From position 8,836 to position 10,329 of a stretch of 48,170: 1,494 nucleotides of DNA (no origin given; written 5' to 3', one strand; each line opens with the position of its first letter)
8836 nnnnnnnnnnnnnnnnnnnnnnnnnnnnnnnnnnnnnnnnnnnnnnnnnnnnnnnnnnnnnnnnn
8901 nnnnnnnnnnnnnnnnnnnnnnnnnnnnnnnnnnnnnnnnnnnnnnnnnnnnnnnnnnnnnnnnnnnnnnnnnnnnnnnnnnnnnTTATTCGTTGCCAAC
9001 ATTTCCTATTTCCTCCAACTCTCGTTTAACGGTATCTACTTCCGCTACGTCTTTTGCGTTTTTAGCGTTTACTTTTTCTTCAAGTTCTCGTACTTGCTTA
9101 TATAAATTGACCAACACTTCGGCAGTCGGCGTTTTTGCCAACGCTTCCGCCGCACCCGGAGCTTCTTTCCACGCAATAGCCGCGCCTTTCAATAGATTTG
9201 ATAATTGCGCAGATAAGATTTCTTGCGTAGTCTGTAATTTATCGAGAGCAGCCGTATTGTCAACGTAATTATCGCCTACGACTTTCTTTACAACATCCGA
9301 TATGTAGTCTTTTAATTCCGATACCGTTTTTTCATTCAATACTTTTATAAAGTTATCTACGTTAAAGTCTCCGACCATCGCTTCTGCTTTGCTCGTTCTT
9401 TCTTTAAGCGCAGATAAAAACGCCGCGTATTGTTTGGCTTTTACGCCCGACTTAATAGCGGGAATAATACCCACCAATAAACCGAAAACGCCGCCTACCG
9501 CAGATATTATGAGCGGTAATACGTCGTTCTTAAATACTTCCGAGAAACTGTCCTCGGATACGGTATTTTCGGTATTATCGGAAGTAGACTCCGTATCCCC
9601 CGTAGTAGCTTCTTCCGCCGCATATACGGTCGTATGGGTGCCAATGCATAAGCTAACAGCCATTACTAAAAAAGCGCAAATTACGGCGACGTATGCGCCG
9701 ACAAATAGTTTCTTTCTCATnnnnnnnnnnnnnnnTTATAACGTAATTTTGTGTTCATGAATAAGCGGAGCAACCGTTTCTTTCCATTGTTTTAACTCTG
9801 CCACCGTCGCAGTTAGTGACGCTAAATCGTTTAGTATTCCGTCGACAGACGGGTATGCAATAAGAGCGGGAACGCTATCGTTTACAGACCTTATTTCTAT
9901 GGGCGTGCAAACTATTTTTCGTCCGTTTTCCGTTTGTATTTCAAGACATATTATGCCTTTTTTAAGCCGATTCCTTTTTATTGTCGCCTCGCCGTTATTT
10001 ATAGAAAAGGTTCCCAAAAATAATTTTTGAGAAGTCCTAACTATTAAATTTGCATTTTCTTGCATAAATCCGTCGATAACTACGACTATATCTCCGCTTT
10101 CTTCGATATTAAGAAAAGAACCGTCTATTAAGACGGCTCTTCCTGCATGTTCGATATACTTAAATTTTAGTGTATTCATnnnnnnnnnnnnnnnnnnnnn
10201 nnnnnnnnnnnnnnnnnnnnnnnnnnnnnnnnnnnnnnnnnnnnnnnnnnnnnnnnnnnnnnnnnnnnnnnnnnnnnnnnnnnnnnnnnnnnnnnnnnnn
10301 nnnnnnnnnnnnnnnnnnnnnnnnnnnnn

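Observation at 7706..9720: Three translationally coupled membrane proteins occupy the lysis-cassette position, and no endolysin is recognisable in the phage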

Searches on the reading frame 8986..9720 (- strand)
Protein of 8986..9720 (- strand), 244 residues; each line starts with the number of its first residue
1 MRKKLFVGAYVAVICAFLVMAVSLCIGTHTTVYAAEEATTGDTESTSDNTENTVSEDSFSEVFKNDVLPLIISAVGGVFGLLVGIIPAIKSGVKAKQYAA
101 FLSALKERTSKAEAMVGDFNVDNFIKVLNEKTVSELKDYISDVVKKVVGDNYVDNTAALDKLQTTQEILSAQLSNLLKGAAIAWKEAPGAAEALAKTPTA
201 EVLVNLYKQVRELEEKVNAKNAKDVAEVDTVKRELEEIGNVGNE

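Call 5: search_protein_families(library=pfam, max_evalue=0.1, proteins=[window:8986-9720:-])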
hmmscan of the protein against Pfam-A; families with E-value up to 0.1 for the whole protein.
window:8986-9720:- (244 aa): 6 families
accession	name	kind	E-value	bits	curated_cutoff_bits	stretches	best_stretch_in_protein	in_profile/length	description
PF06461.17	CHDII_SANT-like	-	0.0083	16.4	28.8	1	92-153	35-90/138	CHD subfamily II, SANT-like domain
PF21827.1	New_glue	-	0.037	14.2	31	1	1-54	1-50/94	New glue protein family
PF01944.22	SpoIIM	-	0.046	14.1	26.9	1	17-86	2-71/163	Stage II sporulation protein M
PF03229.18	Alpha_GJ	-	0.047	14.7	21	1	2-54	2-58/126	Alphavirus glycoprotein J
PF00375.23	SDF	-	0.06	12.8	27.9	1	10-87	78-153/387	Sodium:dicarboxylate symporter family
PF13273.12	DUF4064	-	0.09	13.5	32.1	0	11-97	15-87/102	Protein of unknown function (DUF4064)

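Call 6: search_protein_families(library=phrogs, max_evalue=0.01, proteins=[window:8986-9720:-])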
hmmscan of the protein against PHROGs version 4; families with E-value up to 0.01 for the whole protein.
window:8986-9720:- (244 aa): 0 families

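Call 15: search_protein_families(library=padloc, max_evalue=0.1, proteins=[window:8986-9720:-])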
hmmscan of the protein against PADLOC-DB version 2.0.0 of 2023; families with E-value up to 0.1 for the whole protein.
window:8986-9720:- (244 aa): 1 family
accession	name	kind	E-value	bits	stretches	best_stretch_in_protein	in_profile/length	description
PDLC02667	DndD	-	4.9e-05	20.3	1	87-238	311-463/657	DndD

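Call 16: search_protein_families(library=ncbifam, max_evalue=0.1, proteins=[window:8986-9720:-])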
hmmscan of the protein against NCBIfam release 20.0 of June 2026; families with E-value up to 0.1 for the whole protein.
window:8986-9720:- (244 aa): 3 families
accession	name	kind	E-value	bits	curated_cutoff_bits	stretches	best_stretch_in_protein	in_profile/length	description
NF007680.0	PRK10355.1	equivalog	0.00064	19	504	1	115-195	151-231/331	D-xylose ABC transporter substrate-binding protein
TIGR01851.1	argC_other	equivalog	0.016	14.5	229.85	1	110-183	225-299/310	N-acetyl-gamma-glutamyl-phosphate reductase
TIGR01850.1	argC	equivalog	0.024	13.9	233.6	0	112-181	259-319/345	N-acetyl-gamma-glutamyl-phosphate reductase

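Call 24: find_homologous_proteins(query=window:8986-9720:-, max_evalue=0.01)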
Query window:8986-9720:- (244 aa): 1 proteins with E <= 0.01 among 1399 candidates.
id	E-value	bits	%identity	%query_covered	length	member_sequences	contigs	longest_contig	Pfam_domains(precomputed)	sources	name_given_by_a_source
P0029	1.7e-142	490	96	100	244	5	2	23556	-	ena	-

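Call 99: search_solved_structures(query=window:8986-9720:-, max_evalue=10)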
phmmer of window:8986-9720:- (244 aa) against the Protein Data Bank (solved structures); distinct sequences matched with E-value up to 10: 8.
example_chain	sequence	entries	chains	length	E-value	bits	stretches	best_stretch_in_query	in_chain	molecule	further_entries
4ywh_A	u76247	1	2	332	0.0091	19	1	105-195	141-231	ABC TRANSPORTER SOLUTE BINDING PROTEIN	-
3m9w_A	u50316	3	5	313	0.12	15.4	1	115-195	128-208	D-xylose-binding periplasmic protein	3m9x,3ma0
8fed_C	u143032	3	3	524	0.33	14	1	108-207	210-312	MCE-family protein MCE1c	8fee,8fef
36qu_g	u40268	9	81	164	0.6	13.1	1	61-101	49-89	V-type proton ATPase subunit c1 | V-type proton ATPase subunit c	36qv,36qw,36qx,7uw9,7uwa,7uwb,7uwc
1ea8_A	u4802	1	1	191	0.66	13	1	119-224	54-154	APOLIPOPROTEIN E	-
6m0r_E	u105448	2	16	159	2.1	11.3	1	62-103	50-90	V-type proton ATPase subunit c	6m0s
3j9t_Y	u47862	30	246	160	2.2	11.3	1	62-103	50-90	V-type proton ATPase subunit c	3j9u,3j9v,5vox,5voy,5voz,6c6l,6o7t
5tj5_E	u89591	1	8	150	2.7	11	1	62-103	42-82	V-type proton ATPase subunit c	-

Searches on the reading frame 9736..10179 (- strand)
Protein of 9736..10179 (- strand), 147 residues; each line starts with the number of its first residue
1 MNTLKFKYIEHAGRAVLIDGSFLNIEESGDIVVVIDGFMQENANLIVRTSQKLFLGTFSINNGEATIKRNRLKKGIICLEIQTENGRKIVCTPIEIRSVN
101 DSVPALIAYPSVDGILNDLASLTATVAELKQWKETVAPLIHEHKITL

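Call 5: search_protein_families(library=pfam, max_evalue=0.1, proteins=[window:9736-10179:-])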
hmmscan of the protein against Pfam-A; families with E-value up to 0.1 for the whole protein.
window:9736-10179:- (147 aa): 1 family
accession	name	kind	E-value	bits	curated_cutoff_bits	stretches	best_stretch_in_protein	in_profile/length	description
PF24796.1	WDR55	-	0.044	13.3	200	1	24-92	132-197/296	WDR55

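Call 6: search_protein_families(library=phrogs, max_evalue=0.01, proteins=[window:9736-10179:-])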
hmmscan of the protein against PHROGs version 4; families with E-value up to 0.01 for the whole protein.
window:9736-10179:- (147 aa): 0 families

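Call 15: search_protein_families(library=padloc, max_evalue=0.1, proteins=[window:9736-10179:-])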
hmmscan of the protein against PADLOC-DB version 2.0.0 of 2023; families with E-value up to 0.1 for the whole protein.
window:9736-10179:- (147 aa): 0 families

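Call 16: search_protein_families(library=ncbifam, max_evalue=0.1, proteins=[window:9736-10179:-])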
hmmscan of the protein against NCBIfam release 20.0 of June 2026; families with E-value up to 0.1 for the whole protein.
window:9736-10179:- (147 aa): 1 family
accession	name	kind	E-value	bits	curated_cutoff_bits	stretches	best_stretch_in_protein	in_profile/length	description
NF011627.0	PRK15053.1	equivalog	0.024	13.2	656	1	81-144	291-350/552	sensor histidine kinase DpiB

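Call 41: search_solved_structures(query=A2, max_evalue=10)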
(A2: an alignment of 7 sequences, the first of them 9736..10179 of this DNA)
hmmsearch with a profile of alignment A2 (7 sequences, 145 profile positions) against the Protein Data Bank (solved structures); distinct sequences matched with E-value up to 10: 1.
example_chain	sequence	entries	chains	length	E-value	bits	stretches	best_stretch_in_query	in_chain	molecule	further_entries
9rzy_A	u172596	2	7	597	0.38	14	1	51-108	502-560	Alpha-L-fucosidase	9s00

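Call 54: search_protein_representatives(protein=window:9736-10179:-)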
Query: 147 residues. Proteins with E-value up to 0.001 (for the whole library): 20; up to 1e-10: 8; up to 1e-30: 1. The best 20 are listed.
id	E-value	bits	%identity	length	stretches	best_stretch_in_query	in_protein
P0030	1.5e-81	287.1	90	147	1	1-147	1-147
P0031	2.0e-15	73.1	39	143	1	12-145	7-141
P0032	2.3e-15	72.9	38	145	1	15-145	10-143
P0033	2.9e-12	62.8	28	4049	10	12-82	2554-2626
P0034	5.3e-11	58.8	36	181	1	13-132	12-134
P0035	5.5e-11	58.7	31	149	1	9-147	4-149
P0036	7.6e-11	58.3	31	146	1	14-147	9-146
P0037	7.9e-11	58.2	41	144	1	45-147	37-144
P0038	2.7e-10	56.5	34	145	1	12-145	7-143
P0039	3.3e-10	56.2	41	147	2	62-145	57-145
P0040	3.4e-10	56.1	30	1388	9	90-133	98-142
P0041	4.0e-10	55.9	34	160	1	12-131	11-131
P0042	7.1e-10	55.1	29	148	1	12-144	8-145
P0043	1.3e-09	54.3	30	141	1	12-145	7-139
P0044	2.2e-09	53.5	33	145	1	13-147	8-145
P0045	1.1e-07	48.0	39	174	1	30-132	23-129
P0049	6.4e-04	35.8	30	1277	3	18-111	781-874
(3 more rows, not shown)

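Call 55: search_protein_families(library=pfam, max_evalue=0.001, proteins=[P0033, P0040, P0049, P0034, P0045])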
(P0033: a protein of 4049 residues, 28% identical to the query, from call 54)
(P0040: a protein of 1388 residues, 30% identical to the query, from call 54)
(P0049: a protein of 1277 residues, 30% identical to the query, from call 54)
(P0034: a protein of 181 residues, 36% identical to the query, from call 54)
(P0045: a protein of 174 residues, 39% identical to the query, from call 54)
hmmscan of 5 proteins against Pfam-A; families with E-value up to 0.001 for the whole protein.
P0033 (4049 aa): 8 families
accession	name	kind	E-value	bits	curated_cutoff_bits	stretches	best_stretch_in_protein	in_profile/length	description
PF18887.5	MBG_3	-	4.4e-81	267.4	25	4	1577-1647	1-71/72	MBG domain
PF25021.1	TEN_NHL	-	4e-80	269.9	27.1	9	2216-2268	130-180/357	Teneurin NHL domain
PF18676.6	MBG_2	-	1e-79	263.5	25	11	3415-3497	1-72/72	MBG domain (YGX type)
PF01436.27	NHL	-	6.6e-64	209.4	20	6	2227-2253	1-27/28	NHL repeat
PF06739.17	SBBP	-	1.6e-17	63.6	20.5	0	1334-1356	8-29/38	Beta-propeller repeat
PF20841.2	NtrZ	-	3.6e-14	53.3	27.7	0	3287-3312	27-53/78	NtrZ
PF18911.6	PKD_4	-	2.3e-13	50.4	27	1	70-125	32-81/85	PKD domain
PF18657.6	YDG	-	0.0008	20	25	0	3061-3139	3-82/85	YDG domain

P0040 (1388 aa): 6 families
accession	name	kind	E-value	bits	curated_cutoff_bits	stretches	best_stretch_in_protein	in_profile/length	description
PF19406.5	PKD_5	-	1.9e-28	98.7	25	0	80-176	1-87/88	PKD-like domain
PF23550.1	zf_Tbcl_Rhp7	-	6.8e-18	64.4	27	0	39-53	13-27/39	DNA repair protein rhp7 treble clef domain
PF22667.2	Lon_lid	-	9.3e-13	48.1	27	0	38-50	17-29/57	Lon protease AAA+ ATPase lid domain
PF23089.2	ELAPOR1_C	-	1e-12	47.9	27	0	58-69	12-23/37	ELAPOR1-like, C-terminal domain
PF17367.7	NiFe_hyd_3_EhaA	-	6.9e-05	23.4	25.5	0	88-109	24-45/97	NiFe-hydrogenase-type-3 Eha complex subunit A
PF07134.16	AcMNPV_Orf18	-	0.00016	21.4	25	0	336-358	159-181/327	Autographa californica nuclear polyhedrosis virus (AcMNPV), Orf18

P0049 (1277 aa): 0 families

P0034 (181 aa): 1 family
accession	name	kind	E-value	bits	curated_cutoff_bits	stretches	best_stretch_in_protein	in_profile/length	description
PF06825.17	HSBP1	-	0.00029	21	28.6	0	114-135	29-50/51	Heat shock factor binding protein 1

P0045 (174 aa): 0 families

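Call 73: predict_structure(alignment_id=A4)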
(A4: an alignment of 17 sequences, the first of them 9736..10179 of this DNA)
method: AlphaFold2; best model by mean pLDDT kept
length: 147 residues; sequences in the alignment: 17
mean_pLDDT: 82.5   pTM: 0.60
mean pLDDT of the five models: 82.5, 81.7, 79.9, 79.4, 76.6
residues with pLDDT >= 90: 65; 70-90: 58; 50-70: 11; < 50: 13
segments of 3 or more residues with pLDDT < 50: 102-111, 145-147
pLDDT, mean of each block of 10 residues (from residue 1): 89 88 77 90 92 93 91 90 92 85 46 74 91 78 51
secondary structure, 60 per line:
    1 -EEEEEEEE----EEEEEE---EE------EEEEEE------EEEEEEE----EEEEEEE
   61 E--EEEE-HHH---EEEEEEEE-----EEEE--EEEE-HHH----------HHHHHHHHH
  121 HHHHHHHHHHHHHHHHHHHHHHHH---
elements in order: E2-9 E14-19 E31-36 E43-49 E54-61 E64-67 E75-82 E88-91 E94-97 H112-144

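Call 75: fold_search(model_id=the predicted structure, library=pdb)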
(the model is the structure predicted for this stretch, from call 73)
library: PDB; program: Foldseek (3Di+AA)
matches with E <= 10: 1725; with E <= 0.001: 0
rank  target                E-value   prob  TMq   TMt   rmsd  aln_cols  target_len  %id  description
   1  9mt4_H                2.7e-03  1.00  0.39  0.43   4.8       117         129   11  Connector structure of phage JohannRWettstein (Bas63) (released 2025-11-19)
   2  9fls_A                3.3e-03  1.00  0.36  0.18   5.4       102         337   14  CryoEM structure of the fragment-3 (2061-2397) in the grappling hook protein A (GhpA) in the bacterium Aureispira sp.  (released 2024-10-16)
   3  7wgu_A                3.5e-03  1.00  0.40  0.19   8.6       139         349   12  Crystal structure of metal-binding protein EfeO from Escherichia coli (released 2022-12-14)
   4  9mt4_G                3.5e-03  0.99  0.36  0.34   6.0       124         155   10  Connector structure of phage JohannRWettstein (Bas63) (released 2025-11-19)
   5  2ptu_D                4.4e-03  0.97  0.31  0.41   7.9       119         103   11  Structure of NK cell receptor 2B4 (CD244) (released 2007-11-20)
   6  4ief_D                5.3e-03  1.00  0.41  0.16   3.1        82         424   15  Complex of Porphyromonas gingivalis RgpB pro- and mature domains (released 2013-04-10)
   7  4ief_B                5.7e-03  1.00  0.41  0.16   3.1        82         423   15  Complex of Porphyromonas gingivalis RgpB pro- and mature domains (released 2013-04-10)
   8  9oab_Ga               6.0e-03  1.00  0.39  0.40   6.9        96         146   18  C3 reconstruction of the thermophilic bacteriophage P74-26 Neck (released 2026-01-28)
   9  6stx                  6.4e-03  0.99  0.34  0.09   5.6        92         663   10  Copper oxidase from Colletotrichum graminicola (released 2019-11-13)
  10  8zdo_a                6.8e-03  0.97  0.35  0.20   8.6       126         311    9  Cryo-EM structure of Mycobacteriophage Douge baseplate (gp13, gp17, gp23, gp16, gp18 and gp20) (released 2025-06-25)
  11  3rbg_B                6.8e-03  0.91  0.27  0.37   8.3       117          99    6  Crystal structure analysis of Class-I MHC restricted T-cell associated molecule (released 2011-05-25)
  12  5xcv_E                7.6e-03  0.69  0.26  0.24  18.5       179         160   11  Crystal structure of NZ-1 Fv-clasp fragment with its antigen peptide (released 2017-10-11)
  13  1cvr                  9.2e-03  1.00  0.41  0.15   3.1        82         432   15  Crystal structure of the Arg specific cysteine proteinase gingipain R (RGPB) (released 2000-03-01)
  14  3rbg_D                9.2e-03  0.95  0.29  0.37   6.6        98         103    6  Crystal structure analysis of Class-I MHC restricted T-cell associated molecule (released 2011-05-25)
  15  9oab_Gc               9.7e-03  1.00  0.40  0.61   6.8        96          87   18  C3 reconstruction of the thermophilic bacteriophage P74-26 Neck (released 2026-01-28)
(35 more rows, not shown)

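Call 77: fold_search(model_id=the predicted structure, library=viral)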
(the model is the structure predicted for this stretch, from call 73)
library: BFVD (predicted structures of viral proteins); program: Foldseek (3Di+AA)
matches with E <= 10: 1287; with E <= 0.001: 51
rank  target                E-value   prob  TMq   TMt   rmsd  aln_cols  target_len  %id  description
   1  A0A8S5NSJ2            8.3e-07  1.00  0.50  0.10  14.9       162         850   11  Collagen alpha 1(VIII) chain protein [Siphoviridae sp. ct1Tj2]
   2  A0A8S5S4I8            9.3e-07  1.00  0.44  0.25  10.9       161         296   15  Nucleoid-associated protein (Fragment) [Siphoviridae sp. ctxYv12]
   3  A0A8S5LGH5            2.5e-06  1.00  0.49  0.12  15.2       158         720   11  Collagen alpha 1(VIII) chain protein [Siphoviridae sp. ctDo63]
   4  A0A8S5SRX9            2.9e-06  1.00  0.52  0.13  17.1       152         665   14  Hydrolase [Podoviridae sp. ctIi724]
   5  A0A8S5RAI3            5.1e-06  1.00  0.52  0.14  15.2       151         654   12  GDSL like Lipase Acylhydrolase (Fragment) [Siphoviridae sp. ctkfT29]
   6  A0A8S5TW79            5.7e-06  1.00  0.54  0.24  16.0       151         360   14  Uncharacterized protein [Siphoviridae sp. ctCNm48]
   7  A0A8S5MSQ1            6.1e-06  1.00  0.52  0.47   8.2       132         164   14  Uncharacterized protein (Fragment) [Siphoviridae sp. ct8Ri8]
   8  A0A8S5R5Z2            6.8e-06  1.00  0.55  0.34  15.5       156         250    8  Uncharacterized protein [Siphoviridae sp. ctpV36]
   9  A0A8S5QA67            8.2e-06  1.00  0.50  0.12  14.5       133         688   10  Uncharacterized protein [Siphoviridae sp. ctdcr45]
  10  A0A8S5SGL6            9.3e-06  1.00  0.48  0.13  18.8       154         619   12  PROTEIN (MANNOSE-BINDING PROTEIN A), HOST DEFENSE, METALLOPROTEIN, SUGAR.9A [Siphoviridae sp. ctxvK3]
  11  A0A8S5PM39            1.4e-05  1.00  0.50  0.10  13.7       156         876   10  Uncharacterized protein [Siphoviridae sp. ctOSJ35]
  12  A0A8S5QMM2            1.6e-05  1.00  0.53  0.24  17.0       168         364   14  Collagen triple helix repeat protein [Ackermannviridae sp. ctQad106]
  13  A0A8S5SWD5            3.1e-05  1.00  0.49  0.41  11.7       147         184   10  Uncharacterized protein [virus sp. ctoC338]
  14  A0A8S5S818            3.5e-05  1.00  0.37  0.09  16.4       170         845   14  Distal tail protein [Siphoviridae sp. ctBrh2]
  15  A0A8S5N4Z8            4.2e-05  1.00  0.44  0.23  15.7       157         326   12  Uncharacterized protein (Fragment) [Siphoviridae sp. ctWDo30]
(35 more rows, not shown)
